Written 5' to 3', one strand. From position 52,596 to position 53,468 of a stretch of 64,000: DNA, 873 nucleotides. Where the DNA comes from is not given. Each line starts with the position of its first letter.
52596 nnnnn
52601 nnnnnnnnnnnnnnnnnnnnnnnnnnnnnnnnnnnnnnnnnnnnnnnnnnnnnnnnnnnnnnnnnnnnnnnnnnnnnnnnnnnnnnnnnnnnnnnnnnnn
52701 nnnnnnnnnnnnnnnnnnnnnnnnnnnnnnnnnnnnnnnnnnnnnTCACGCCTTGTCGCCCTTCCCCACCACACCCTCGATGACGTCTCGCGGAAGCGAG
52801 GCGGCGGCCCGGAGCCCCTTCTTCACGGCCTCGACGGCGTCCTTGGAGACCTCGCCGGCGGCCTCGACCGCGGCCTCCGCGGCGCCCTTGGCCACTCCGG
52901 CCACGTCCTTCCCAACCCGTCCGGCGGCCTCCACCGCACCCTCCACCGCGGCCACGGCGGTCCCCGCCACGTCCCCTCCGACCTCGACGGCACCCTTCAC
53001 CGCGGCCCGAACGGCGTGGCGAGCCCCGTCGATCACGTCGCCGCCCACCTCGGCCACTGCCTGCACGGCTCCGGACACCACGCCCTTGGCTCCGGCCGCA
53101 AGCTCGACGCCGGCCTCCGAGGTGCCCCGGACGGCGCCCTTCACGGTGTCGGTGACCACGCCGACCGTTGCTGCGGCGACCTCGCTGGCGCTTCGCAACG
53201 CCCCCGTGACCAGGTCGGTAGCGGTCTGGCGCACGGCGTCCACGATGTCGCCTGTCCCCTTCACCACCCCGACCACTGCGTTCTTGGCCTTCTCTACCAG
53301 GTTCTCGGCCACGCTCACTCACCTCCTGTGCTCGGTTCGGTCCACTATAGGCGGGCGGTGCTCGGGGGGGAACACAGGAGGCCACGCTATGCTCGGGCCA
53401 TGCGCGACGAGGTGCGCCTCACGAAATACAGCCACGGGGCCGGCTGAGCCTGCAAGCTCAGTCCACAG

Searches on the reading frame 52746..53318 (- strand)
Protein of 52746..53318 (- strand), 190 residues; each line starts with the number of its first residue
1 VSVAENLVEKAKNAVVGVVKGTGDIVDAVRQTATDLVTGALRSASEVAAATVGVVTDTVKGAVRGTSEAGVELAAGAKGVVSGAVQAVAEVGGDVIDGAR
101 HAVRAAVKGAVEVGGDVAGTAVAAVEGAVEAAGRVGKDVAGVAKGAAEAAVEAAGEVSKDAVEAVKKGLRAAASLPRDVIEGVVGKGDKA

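Call 3: search_protein_families(library=pfam, proteins=[window:52746-53318:-], max_evalue=0.1)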
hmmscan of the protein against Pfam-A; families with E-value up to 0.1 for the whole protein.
window:52746-53318:- (190 aa): 0 families

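Call 6: find_homologous_proteins(query=window:52749-53318:-, max_evalue=0.001)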
Query window:52749-53318:- (190 aa): 5 proteins with E <= 0.001 among 8000 candidates.
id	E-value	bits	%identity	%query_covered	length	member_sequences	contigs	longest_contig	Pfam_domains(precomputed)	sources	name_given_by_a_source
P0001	6.5e-21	93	55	65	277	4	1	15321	-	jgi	jgi:hypothetical protein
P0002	7.6e-14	70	36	86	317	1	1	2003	-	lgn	-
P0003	1.2e-13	70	39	86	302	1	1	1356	PF00072.31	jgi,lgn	-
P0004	4.7e-10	58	37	75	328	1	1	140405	-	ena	-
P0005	3.1e-5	42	36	54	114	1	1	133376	-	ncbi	-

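Call 7: search_protein_families(library=ncbifam, proteins=[window:52749-53318:-], max_evalue=0.1)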
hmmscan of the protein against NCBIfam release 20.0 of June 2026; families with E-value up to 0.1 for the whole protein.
window:52749-53318:- (190 aa): 0 families

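Call 9: search_protein_families(library=padloc, proteins=[window:52749-53318:-], max_evalue=0.1)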
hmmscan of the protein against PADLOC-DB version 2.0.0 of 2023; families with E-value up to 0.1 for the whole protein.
window:52749-53318:- (190 aa): 0 families

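Call 10: find_related_loci(query=window:52749-53318:-, collection=genome_contigs, flank=8000)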
Query window:52749-53318:- (190 aa) in genome_contigs; peptide patterns used: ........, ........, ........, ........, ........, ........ (x = any residue, [..] = any of these).
599 stretches matched a pattern (row limit reached: there are more); 2 encode a relative of the query (tblastn E <= 1e-3); 2 distinct loci.
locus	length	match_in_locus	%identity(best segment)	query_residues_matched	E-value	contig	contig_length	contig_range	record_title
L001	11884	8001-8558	75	3-189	2e-79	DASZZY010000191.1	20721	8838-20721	MAG TPA_asm: Actinomycetota bacterium isolate SMAG_U6658 k141_553068, whole genome shotgun sequence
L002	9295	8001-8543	80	1-181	9e-76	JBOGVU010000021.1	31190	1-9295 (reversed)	MAG: Actinomycetota bacterium isolate SD8030_metabat2.bin.23 NODE_151_length_31190_cov_1.721791, whole genome shotgun se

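Call 11: find_encoding_contigs(protein=P0001, flank=8000, max_places=3)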
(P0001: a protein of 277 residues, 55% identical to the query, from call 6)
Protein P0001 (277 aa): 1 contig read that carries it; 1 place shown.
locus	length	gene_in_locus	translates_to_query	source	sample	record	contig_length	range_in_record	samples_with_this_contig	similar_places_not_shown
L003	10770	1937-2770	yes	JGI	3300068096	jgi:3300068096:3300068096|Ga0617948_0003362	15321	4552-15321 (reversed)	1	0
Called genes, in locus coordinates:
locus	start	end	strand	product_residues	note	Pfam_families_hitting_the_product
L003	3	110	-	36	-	?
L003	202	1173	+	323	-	PF08240:ADH_N, PF00107:ADH_zinc_N, PF13602:ADH_zinc_N_2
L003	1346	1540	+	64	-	-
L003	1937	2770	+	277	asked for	-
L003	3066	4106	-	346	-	PF01368:DHH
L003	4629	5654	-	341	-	PF00239:Resolvase, PF07508:Recombinase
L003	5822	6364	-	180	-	PF00589:Phage_integrase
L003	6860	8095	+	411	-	PF07730:HisKA_3, PF02518:HATPase_c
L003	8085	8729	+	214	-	PF00072:Response_reg, PF00196:GerE, PF04545:Sigma70_r4 (weak), PF08281:Sigma70_r4_2 (weak)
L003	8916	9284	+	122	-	PF00072:Response_reg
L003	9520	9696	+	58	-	-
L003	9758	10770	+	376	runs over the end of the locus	PF01757:Acyl_transf_3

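Call 20: find_encoding_contigs(protein=P0004, flank=7000, max_places=2)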
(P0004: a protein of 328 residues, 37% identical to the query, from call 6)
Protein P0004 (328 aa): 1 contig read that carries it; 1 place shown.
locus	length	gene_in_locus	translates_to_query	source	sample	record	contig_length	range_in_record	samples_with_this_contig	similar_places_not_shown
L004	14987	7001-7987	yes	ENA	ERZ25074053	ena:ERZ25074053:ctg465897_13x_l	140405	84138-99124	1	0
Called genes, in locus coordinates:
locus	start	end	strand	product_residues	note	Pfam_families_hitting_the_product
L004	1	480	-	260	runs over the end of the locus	PF17200:sCache_2 (faint)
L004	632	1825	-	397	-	PF15418:DUF4625 (faint)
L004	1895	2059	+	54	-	-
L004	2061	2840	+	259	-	PF05598:DUF772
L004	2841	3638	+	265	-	PF01609:DDE_Tnp_1, PF13751:DDE_Tnp_1_6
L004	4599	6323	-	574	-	PF05598:DUF772, PF01609:DDE_Tnp_1, PF13751:DDE_Tnp_1_6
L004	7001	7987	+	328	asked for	-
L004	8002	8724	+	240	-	PF03631:Virul_fac_BrkB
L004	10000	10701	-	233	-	PF00072:Response_reg, PF00196:GerE (weak)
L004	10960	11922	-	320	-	PF07730:HisKA_3 (weak)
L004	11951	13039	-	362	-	PF13384:HTH_23, PF13518:HTH_28, PF13551:HTH_29, PF13565:HTH_32, PF13358:DDE_3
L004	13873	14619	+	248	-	-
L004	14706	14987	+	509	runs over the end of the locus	PF13701:DDE_Tnp_1_4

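Call 21: find_encoding_contigs(protein=P0005, flank=7000, max_places=2)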
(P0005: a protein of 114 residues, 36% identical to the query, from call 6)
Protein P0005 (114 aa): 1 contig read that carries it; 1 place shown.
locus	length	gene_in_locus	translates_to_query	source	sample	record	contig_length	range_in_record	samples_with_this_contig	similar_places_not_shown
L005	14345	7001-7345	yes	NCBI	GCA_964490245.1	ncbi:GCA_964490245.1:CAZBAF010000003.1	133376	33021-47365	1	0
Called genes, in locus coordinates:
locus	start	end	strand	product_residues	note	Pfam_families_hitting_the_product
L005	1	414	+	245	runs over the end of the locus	PF08713:DNA_alkylation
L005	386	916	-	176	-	PF02525:Flavodoxin_2, PF03358:FMN_red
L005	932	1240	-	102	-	PF24038:DUF7347 (weak), PF12840:HTH_20, PF01022:HTH_5 (faint)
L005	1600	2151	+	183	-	PF07099:DUF1361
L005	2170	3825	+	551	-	PF03485:Arg_tRNA_synt_N, PF00750:tRNA-synt_1d, PF05746:DALR_1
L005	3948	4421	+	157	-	PF01741:MscL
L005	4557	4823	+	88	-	-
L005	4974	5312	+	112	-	PF01641:SelR, PF03226:Yippee-Mis18 (weak)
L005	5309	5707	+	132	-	-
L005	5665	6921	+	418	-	PF09587:PGA_cap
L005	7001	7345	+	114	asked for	-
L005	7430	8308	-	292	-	PF13354:Beta-lactamase2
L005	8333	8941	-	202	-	-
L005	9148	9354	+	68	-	-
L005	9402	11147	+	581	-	PF01807:Zn_ribbon_DnaG, PF08275:DNAG_N, PF01751:Toprim, PF13155:Toprim_2, PF13362:Toprim_3 (faint), PF13662:Toprim_4, PF10410:DnaB_bind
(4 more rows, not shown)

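Call 24: search_protein_representatives(alignment_id=A2)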
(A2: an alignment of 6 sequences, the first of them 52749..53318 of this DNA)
Query: 6 sequences, 234 profile positions. Proteins with E-value up to 0.001 (for the whole library): 1026; up to 1e-10: 396; up to 1e-30: 25. The best 150 are listed.
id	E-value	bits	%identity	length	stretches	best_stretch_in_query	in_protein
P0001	2.7e-60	220.5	-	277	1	1-185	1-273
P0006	1.1e-59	218.5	-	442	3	57-183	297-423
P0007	1.4e-54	201.8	-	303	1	7-228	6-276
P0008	7.6e-46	173.2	-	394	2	11-216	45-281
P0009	7.7e-43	163.4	-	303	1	4-232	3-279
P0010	5.7e-41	157.3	-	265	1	6-183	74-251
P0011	1.1e-36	143.2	-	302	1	13-227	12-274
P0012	4.1e-36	141.4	-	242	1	5-185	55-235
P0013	1.7e-35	139.4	-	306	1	8-230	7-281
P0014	5.4e-34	134.5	-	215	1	5-186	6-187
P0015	5.6e-34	134.4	-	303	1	7-183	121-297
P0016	8.0e-34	133.9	-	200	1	5-187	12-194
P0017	2.2e-33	132.4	-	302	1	8-227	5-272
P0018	2.3e-33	132.4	-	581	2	30-157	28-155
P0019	2.5e-33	132.3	-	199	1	8-185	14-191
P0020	5.8e-33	131.1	-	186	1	5-181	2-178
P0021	1.9e-32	129.4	-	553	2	11-215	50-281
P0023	3.9e-32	128.4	-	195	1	4-186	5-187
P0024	6.6e-32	127.6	-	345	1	5-184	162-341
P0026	1.4e-31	126.5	-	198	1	4-185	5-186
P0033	2.4e-29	119.2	-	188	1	8-185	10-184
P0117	4.3e-20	88.9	-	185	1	10-182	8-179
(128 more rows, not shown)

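Call 25: predict_structure(alignment_id=A2)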
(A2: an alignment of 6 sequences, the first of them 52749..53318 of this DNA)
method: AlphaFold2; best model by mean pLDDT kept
length: 190 residues; sequences in the alignment: 6
mean_pLDDT: 83.8   pTM: 0.82
mean pLDDT of the five models: 83.8, 83.6, 82.7, 81.9, 80.0
residues with pLDDT >= 90: 53; 70-90: 118; 50-70: 15; < 50: 4
segments of 3 or more residues with pLDDT < 50: 187-190
pLDDT, mean of each block of 10 residues (from residue 1): 69 82 78 86 69 86 86 89 91 88 92 89 93 88 91 90 89 81 58
secondary structure, 60 per line:
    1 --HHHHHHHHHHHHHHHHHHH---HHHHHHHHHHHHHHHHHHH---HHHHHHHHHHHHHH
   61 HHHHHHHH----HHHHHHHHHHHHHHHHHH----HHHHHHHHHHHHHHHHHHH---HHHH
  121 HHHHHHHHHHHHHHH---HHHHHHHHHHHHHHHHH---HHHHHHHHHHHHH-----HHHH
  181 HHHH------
elements in order: H3-21 H25-43 H47-68 H73-90 H95-113 H117-135 H139-155 H159-171 H177-184

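Call 28: search_protein_families(library=pfam, proteins=[P0006, P0007, P0008, P0010, P0014, P0016, P0018, P0020, P0021, P0024], max_evalue=0.1)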
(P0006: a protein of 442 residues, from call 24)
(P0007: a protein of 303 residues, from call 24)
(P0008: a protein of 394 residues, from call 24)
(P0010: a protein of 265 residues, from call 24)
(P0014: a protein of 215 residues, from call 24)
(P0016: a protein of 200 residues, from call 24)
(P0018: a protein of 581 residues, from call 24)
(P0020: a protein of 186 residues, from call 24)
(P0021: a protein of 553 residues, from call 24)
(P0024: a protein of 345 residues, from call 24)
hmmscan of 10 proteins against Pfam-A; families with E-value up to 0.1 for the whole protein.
P0006 (442 aa): 2 families
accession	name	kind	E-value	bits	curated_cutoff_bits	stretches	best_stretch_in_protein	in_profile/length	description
PF00072.30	Response_reg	-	0.00071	20.2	30.2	1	6-112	3-110/111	Response regulator receiver domain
PF05957.18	DUF883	-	0.0092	16.3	25.4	1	336-376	7-47/53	DUF883 N-terminal domain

P0007 (303 aa): 3 families
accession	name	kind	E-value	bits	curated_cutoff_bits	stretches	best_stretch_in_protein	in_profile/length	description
PF00072.30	Response_reg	-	1.3e-07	32.2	30.2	1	193-298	6-111/111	Response regulator receiver domain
PF21332.3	AmiR_N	-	0.0093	16.4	27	1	188-293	3-103/111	AmiR, N-terminal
PF03709.21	OKR_DC_1_N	-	0.064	13.9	29.3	0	201-264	9-70/111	Orn/Lys/Arg decarboxylase, N-terminal domain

P0008 (394 aa): 1 family
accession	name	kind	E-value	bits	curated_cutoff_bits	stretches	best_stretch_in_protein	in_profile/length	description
PF03631.20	Virul_fac_BrkB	-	1.3e-13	51.6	33.7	1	283-386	6-111/259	Virulence factor BrkB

P0010 (265 aa): 1 family
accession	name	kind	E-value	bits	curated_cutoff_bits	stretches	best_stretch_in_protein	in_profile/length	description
PF04380.18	BMFP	-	0.075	13.9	37.2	0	216-257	15-56/77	Membrane fusogenic activity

P0014 (215 aa): 1 family
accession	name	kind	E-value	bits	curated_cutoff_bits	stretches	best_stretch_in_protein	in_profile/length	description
PF03932.20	CutC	-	0.0014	18.6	23.3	0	139-193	77-131/202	CutC family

P0016 (200 aa): 2 families
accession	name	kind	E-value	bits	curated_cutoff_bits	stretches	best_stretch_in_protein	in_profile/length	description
PF11098.13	Chlorosome_CsmC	-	5e-05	23.8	26.3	1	14-128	24-136/139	Chlorosome envelope protein C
PF13324.12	GCIP_N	-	0.029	14.9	27.5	0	57-121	14-79/144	Grap2 and cyclin-D-interacting, N-terminal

P0018 (581 aa): 2 families
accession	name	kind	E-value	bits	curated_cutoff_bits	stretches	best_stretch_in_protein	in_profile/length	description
PF03631.20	Virul_fac_BrkB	-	3.3e-35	122.4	33.7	1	310-562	6-258/259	Virulence factor BrkB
PF08448.16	PAS_4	-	0.037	14.7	23.1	1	384-420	9-44/110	PAS fold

P0020 (186 aa): 0 families

P0021 (553 aa): 2 families
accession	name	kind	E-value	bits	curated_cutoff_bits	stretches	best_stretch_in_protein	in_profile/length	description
PF03631.20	Virul_fac_BrkB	-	1.6e-38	133.3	33.7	1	284-531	6-253/259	Virulence factor BrkB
PF19736.4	DUF6226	-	0.038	14.1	26.8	1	192-226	126-160/205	Family of unknown function (DUF6226)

P0024 (345 aa): 1 family
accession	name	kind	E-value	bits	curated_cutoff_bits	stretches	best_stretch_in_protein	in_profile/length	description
PF06911.18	Senescence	-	0.059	13.7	24.6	0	158-258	44-139/184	Senescence domain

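Call 29: fold_search(model_id=the predicted structure, library=pdb)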
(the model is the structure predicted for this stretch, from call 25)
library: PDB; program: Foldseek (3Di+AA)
matches with E <= 10: 744; with E <= 0.001: 5
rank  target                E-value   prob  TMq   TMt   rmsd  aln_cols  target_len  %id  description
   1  8cwy_A                1.0e-04  1.00  0.52  0.25  12.1       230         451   16  Accurate computational design of genetically encoded 3D protein crystals (released 2023-11-01)
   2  5cwb                  1.4e-04  1.00  0.67  0.65   5.4       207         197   14  Crystal structure of de novo designed helical repeat protein DHR4 (released 2015-12-16)
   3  5cwd                  3.7e-04  1.00  0.53  0.57   5.6       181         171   20  Crystal structure of de novo designed helical repeat protein DHR7 (released 2015-12-16)
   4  8g9k_B                4.7e-04  1.00  0.48  0.46   7.5       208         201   17  Geometrically programmable nanomaterial construction using regularized protein building blocks (released 2024-03-13)
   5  8g9k_A                6.9e-04  1.00  0.49  0.47   6.9       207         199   14  Geometrically programmable nanomaterial construction using regularized protein building blocks (released 2024-03-13)
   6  7mwr_B                1.2e-03  1.00  0.65  0.52   3.6       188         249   14  Structure of De Novo designed beta sheet heterodimer LHD101A53/B4 (released 2022-01-19)
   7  7udk_A                2.4e-03  1.00  0.44  0.48   6.8       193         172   18  Crystal structure of designed helical repeat protein RPB_LRP2_R4 bound to LRPx4 peptide (released 2023-03-22)
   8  8g9j                  3.6e-03  1.00  0.47  0.45   7.2       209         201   17  Geometrically programmable nanomaterial construction using regularized protein building blocks (released 2024-03-13)
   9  6vfi_A                4.1e-03  1.00  0.65  0.63   3.7       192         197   16  De novo designed octahedral nanoparticle O43_dn18 (released 2020-08-12)
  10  8fin_B                1.0e-02  1.00  0.46  0.49   6.3       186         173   21  Multi-state design of two-state switchable hinge proteins (released 2023-08-16)
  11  8fin_A                1.5e-02  1.00  0.49  0.52   5.8       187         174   21  Multi-state design of two-state switchable hinge proteins (released 2023-08-16)
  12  6e9r_A                2.1e-02  0.99  0.43  0.46   7.0       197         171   20  DHF46 filament (released 2018-11-21)
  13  7ue2_A                5.3e-02  0.72  0.28  0.21  11.4       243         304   17  Crystal structure of designed helical repeat protein RPB_PLP3_R6 bound to PLPx6 peptide (released 2023-03-29)
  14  8d00                  5.9e-02  0.63  0.30  0.23  10.9       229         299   14  Structure of the Arabidopsis thaliana SPIRAL2 TOG domain (released 2023-11-29)
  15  9lni                  9.5e-02  0.51  0.27  0.25  14.6       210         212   12  Crystal structure of the de novo designed protein ZZ1 (released 2025-06-04)
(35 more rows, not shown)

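Call 35: find_related_loci(query=A4, collection=genome_contigs, flank=5000)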
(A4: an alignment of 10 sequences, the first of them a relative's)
Query A4 (200 aa) in genome_contigs; peptide patterns used: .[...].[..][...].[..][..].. (x = any residue, [..] = any of these).
85 stretches matched a pattern; 64 encode a relative of the query (tblastn E <= 1e-3); 64 distinct loci.
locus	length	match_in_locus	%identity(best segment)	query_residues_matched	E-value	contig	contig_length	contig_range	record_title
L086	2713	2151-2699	54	10-192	2e-45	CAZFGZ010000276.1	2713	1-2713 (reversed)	MAG TPA_asm: uncultured Dehalococcoidia bacterium isolate binchicken_co89_502 genome assembly, contig: NODE_87454_length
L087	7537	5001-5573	47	2-192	3e-45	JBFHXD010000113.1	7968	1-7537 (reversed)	MAG: Candidatus Methylomirabilales bacterium isolate Mix_sand09.2021.07.Z.47 k141_1139059_length_7968_cov_10.5320, whole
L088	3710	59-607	52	10-192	3e-44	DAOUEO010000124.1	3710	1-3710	MAG TPA_asm: Dehalococcoidia bacterium isolate N6_292 k139_1316005, whole genome shotgun sequence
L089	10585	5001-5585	48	1-193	9e-44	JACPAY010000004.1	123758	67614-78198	MAG: Candidatus Omnitrophota bacterium isolate NC_groundwater_243_Ag_S-0.2um_69_17 S5_GD2017_2_S2_scaffold_378, whole ge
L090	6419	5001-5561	46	12-198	6e-44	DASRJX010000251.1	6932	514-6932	MAG TPA_asm: Candidatus Cryosericum sp. isolate SMAG_U10147 k141_4197030, whole genome shotgun sequence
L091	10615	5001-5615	48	4-198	1e-42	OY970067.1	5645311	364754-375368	MAG: uncultured candidate division NC10 bacterium isolate MFD01231.bin.c.1 genome assembly, chromosome: 1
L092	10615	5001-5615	48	4-198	1e-42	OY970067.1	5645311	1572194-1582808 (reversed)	MAG: uncultured candidate division NC10 bacterium isolate MFD01231.bin.c.1 genome assembly, chromosome: 1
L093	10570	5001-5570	46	2-192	2e-42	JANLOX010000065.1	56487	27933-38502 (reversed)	MAG: Candidatus Eisenbacteria bacterium isolate OTE_38_metabat_510 OTE_38_k141_3038869, whole genome shotgun sequence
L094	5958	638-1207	51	4-196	4e-41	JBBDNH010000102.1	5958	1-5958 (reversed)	MAG: Dehalococcoidia bacterium isolate LejiaB_68_9 Lejia_B_17076_length_5958_cov_4, whole genome shotgun sequence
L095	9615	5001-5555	47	8-192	1e-40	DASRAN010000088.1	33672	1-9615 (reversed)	MAG TPA_asm: Patescibacteria group bacterium isolate SMAG_U11119 k141_5023671, whole genome shotgun sequence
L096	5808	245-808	47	4-192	1e-40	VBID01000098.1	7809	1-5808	MAG: Chloroflexi bacterium isolate CF_121 14_0927_12_40cm_scaffold_28305, whole genome shotgun sequence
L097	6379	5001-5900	59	11-193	1e-40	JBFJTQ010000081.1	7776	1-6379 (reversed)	MAG: Candidatus Binatia bacterium isolate Mix_sand19.2022.05.D.23 k141_373655_length_7776_cov_7.0000, whole genome shotg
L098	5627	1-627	59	45-193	1e-40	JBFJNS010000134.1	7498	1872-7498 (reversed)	MAG: Candidatus Binatia bacterium isolate Mix_sand17.2022.03.Z.66 k141_2793890_length_7498_cov_9.0000, whole genome shot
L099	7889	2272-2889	43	1-196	8e-40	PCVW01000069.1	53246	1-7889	MAG: Candidatus Omnitrophica bacterium CG11_big_fil_rev_8_21_14_0_20_64_10 CG11_8_21_14_0.20_scaffold_412_c, whole genom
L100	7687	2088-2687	44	2-200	1e-39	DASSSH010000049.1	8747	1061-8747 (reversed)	MAG TPA_asm: Candidatus Methylomirabilota bacterium isolate SMAG_U510 k141_1026846, whole genome shotgun sequence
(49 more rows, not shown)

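Call 43: search_protein_families(library=pfam, alignment_id=A3, max_evalue=0.05)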
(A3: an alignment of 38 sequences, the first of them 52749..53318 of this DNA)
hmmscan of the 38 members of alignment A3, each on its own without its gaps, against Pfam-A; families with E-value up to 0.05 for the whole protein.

A. member 1, window:52749-53318:- (190 aa): 0 families

B. families by the number of members that match (of 38 scanned): 11 families
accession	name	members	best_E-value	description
PF09361.15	Phasin_2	2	0.0073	Phasin protein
PF13324.12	GCIP_N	2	0.029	Grap2 and cyclin-D-interacting, N-terminal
PF11098.13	Chlorosome_CsmC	1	5e-05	Chlorosome envelope protein C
PF03932.20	CutC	1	0.0014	CutC family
PF05926.16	Phage_GPL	1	0.0071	Phage head completion protein (GPL)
PF04380.18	BMFP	1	0.0076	Membrane fusogenic activity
PF20572.3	DUF6781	1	0.0088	Family of unknown function (DUF6781)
PF01387.22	Synuclein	1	0.0093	Synuclein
PF09298.16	FAA_hydrolase_N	1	0.033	Fumarylacetoacetase N-terminal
PF06911.18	Senescence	1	0.034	Senescence domain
PF25574.1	TPR_IMB1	1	0.036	Importin subunit beta-1-like, TPR repeats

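Call 44: search_solved_structures(query=A3, max_evalue=1)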
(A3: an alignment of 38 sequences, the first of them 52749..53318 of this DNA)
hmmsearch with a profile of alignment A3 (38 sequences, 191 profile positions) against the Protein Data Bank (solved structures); distinct sequences matched with E-value up to 1: 13.
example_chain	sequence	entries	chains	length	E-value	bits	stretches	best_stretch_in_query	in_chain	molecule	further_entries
8cws_A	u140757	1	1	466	8.4e-11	45.2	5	9-112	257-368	F4132-2 Chain A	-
8cwy_A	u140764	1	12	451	8.9e-11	45.1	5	6-78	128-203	T32-15-1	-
4uos_A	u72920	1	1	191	5e-07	32.8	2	5-73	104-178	DESIGNED HELICAL BUNDLE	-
5cwb_A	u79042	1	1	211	2.4e-06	30.6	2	6-93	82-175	Designed helical repeat protein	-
7mwr_B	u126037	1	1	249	2e-05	27.6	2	6-101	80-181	LHD101B4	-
6vfi_A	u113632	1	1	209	0.0022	20.9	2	11-94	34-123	O43_dn18A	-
5cwo_A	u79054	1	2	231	0.0039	20.1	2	21-112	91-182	Designed helical repeat protein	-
5cwc_A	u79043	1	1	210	0.0056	19.6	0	115-183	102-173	Designed helical repeat protein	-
5cwg_A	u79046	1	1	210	0.0075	19.2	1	114-182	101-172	Designed helical repeat protein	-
4tql_A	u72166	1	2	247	0.0082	19.1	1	4-66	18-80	Three helix bundle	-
9drl_A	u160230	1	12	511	0.015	18.2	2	23-105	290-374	T33-549_B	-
6v8i_CF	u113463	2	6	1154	0.097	15.6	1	9-91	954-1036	Tape Measure Protein, gp57 | Tape measure protein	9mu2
7bqr_A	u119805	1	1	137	0.29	14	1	35-96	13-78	Mussoc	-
